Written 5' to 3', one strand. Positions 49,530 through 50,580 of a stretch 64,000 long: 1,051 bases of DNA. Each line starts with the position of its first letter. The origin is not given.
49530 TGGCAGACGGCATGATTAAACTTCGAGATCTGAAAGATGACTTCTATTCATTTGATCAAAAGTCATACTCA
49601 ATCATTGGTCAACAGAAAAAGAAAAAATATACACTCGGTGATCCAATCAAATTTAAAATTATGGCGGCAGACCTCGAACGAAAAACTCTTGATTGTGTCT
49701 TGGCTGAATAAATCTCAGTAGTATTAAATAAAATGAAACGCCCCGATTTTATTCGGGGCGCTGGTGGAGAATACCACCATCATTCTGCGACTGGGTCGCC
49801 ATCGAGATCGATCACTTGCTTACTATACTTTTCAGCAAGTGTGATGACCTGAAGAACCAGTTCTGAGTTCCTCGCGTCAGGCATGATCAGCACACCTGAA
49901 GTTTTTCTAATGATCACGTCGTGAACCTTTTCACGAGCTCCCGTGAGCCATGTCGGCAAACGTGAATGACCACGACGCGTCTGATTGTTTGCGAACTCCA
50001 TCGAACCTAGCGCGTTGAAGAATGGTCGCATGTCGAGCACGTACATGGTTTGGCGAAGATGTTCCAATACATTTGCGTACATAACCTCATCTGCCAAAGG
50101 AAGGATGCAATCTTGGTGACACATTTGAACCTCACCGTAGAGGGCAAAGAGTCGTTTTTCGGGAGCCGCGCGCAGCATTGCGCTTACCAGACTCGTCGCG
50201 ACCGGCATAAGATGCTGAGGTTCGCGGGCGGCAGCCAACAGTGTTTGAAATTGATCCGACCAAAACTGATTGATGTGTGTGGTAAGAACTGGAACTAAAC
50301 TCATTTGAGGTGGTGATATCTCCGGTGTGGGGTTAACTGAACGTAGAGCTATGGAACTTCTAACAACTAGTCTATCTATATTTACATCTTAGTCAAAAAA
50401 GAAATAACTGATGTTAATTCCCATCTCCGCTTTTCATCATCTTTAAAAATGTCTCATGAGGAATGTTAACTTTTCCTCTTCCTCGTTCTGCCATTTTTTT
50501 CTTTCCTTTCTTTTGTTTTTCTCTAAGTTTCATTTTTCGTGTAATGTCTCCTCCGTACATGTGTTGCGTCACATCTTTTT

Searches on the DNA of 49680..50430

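Call 67: search_rna_families(source=window, start=49680, end=50430, threshold=evalue, max_evalue=1)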
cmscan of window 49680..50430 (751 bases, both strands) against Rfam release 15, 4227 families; matches with E-value up to 1: 0.
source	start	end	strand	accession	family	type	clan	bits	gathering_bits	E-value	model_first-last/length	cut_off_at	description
